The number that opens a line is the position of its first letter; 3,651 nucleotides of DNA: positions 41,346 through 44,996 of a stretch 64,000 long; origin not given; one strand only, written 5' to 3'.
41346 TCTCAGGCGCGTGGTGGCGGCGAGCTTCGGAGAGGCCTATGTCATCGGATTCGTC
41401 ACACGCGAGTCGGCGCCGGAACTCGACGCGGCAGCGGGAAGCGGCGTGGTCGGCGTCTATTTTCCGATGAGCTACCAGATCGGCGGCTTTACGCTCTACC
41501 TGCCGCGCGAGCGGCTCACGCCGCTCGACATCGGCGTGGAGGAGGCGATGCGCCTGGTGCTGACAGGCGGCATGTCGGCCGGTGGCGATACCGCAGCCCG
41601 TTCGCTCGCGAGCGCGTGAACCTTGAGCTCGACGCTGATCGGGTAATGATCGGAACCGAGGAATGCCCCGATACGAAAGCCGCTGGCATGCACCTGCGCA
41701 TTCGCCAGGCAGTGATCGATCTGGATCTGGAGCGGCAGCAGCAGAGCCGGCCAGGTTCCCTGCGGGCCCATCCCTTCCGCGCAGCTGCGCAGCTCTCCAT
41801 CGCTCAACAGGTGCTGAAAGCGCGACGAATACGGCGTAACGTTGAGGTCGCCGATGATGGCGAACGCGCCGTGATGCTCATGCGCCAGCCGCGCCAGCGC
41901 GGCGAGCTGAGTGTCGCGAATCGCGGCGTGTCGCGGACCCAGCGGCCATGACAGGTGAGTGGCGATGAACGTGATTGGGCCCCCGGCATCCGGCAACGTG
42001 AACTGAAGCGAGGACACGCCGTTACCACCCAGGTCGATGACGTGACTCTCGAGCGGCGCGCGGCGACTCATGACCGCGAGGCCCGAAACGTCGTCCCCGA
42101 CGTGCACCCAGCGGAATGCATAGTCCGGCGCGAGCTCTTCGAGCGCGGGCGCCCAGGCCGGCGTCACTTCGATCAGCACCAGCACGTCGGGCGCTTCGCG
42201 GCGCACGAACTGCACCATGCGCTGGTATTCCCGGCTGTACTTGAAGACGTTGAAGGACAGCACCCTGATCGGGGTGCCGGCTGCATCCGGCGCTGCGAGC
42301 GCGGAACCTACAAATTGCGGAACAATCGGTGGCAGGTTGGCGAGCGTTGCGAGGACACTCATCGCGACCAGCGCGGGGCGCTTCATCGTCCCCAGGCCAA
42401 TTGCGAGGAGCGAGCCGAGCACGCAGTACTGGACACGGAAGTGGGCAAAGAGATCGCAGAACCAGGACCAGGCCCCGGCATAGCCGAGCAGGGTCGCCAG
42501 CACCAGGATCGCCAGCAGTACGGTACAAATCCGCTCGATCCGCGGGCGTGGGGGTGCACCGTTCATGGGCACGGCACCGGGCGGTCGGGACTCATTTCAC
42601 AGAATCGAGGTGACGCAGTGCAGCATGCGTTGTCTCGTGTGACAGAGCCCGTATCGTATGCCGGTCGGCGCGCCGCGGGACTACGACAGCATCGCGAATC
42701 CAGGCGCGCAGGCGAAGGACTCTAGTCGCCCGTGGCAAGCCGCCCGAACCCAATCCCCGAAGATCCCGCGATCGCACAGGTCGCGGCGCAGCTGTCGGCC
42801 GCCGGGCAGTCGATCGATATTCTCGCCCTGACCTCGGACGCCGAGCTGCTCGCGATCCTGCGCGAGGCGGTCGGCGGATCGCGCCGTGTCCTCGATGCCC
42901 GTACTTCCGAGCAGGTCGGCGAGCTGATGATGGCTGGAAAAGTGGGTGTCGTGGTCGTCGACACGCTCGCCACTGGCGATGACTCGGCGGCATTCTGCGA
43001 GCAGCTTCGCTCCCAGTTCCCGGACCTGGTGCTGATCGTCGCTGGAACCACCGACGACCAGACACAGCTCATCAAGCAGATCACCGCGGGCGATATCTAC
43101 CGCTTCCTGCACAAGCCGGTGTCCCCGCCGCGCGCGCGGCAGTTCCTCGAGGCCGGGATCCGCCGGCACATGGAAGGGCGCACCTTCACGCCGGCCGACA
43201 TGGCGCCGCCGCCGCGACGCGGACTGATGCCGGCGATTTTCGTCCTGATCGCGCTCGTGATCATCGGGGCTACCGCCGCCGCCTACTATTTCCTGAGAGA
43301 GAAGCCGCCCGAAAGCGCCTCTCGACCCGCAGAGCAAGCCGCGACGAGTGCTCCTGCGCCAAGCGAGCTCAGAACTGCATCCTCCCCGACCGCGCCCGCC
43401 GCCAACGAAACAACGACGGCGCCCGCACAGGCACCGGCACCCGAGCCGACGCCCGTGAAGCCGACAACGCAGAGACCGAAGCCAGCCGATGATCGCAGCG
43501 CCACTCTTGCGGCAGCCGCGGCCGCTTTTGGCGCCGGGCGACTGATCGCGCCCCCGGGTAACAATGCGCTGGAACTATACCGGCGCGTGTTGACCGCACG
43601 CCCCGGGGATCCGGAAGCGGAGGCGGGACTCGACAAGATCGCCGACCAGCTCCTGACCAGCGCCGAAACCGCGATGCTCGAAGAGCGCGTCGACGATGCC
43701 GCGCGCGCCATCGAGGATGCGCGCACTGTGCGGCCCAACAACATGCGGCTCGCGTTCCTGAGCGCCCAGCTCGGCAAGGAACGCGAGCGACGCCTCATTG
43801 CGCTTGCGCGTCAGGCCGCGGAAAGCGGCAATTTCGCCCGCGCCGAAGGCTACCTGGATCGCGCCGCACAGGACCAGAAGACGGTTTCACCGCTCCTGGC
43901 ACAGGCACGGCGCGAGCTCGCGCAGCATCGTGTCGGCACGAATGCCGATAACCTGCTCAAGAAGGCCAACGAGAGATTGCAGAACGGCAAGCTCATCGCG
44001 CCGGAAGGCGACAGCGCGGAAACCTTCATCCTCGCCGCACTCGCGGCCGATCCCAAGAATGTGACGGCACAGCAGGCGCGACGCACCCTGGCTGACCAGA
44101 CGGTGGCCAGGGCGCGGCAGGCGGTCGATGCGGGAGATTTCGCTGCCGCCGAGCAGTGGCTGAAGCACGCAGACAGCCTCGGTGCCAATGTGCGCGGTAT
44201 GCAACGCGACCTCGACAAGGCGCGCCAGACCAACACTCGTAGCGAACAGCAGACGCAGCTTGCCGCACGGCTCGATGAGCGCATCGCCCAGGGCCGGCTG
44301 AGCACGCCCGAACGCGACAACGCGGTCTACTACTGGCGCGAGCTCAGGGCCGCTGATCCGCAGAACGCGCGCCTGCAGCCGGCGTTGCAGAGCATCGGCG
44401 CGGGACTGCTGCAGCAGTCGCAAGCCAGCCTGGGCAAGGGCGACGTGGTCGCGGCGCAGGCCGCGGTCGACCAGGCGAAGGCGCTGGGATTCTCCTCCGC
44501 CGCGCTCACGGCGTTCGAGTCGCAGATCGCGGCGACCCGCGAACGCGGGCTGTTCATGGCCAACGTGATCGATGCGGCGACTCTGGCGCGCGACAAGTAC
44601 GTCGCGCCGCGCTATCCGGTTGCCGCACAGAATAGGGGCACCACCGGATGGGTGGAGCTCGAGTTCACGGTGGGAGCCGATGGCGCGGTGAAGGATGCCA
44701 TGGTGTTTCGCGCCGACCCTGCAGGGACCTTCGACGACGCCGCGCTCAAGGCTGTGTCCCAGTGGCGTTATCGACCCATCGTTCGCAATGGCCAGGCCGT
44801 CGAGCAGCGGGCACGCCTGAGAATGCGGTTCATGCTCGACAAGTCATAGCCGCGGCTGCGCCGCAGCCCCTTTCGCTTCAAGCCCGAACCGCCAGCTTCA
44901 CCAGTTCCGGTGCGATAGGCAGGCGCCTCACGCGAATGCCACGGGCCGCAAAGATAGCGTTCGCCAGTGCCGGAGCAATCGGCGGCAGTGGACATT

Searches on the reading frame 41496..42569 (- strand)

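Call 59: search_protein_families(library=pfam, proteins=[window:41496-42569:-], max_evalue=0.00001)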
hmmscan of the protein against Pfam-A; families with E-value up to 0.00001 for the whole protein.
window:41496-42569:- (357 aa): 1 family
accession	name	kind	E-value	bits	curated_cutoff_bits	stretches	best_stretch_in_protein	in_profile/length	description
PF03372.29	Exo_endo_phos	-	7.5e-23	81.8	24.5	1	104-308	1-225/225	Endonuclease/Exonuclease/phosphatase family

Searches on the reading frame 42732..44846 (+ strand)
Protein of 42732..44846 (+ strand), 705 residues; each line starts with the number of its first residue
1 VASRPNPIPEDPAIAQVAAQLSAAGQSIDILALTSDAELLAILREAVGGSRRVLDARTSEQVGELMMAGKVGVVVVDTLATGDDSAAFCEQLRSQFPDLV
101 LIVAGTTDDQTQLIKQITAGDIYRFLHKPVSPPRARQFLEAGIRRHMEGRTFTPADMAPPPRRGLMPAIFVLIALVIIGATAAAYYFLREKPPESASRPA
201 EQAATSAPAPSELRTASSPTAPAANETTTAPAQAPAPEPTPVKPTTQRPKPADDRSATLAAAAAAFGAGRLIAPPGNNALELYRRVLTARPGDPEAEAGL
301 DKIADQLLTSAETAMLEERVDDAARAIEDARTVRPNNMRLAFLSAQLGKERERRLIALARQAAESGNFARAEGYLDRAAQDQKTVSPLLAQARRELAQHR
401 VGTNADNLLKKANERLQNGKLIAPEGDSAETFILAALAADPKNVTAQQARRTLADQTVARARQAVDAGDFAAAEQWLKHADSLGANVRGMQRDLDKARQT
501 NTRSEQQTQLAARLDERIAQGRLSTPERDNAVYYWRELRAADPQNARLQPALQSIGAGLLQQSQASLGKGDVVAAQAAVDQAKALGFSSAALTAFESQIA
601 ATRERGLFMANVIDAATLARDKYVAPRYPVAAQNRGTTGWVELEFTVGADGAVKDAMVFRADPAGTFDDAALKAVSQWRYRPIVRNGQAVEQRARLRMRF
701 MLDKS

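Call 59: search_protein_families(library=pfam, proteins=[window:42732-44846:+], max_evalue=0.00001)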
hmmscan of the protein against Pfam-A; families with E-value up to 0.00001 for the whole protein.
window:42732-44846:+ (705 aa): 1 family
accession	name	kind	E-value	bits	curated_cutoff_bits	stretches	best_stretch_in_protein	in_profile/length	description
PF03544.19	TonB_C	-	1.5e-18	67.4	24.6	1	625-701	2-78/79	Gram-negative bacterial TonB protein C-terminal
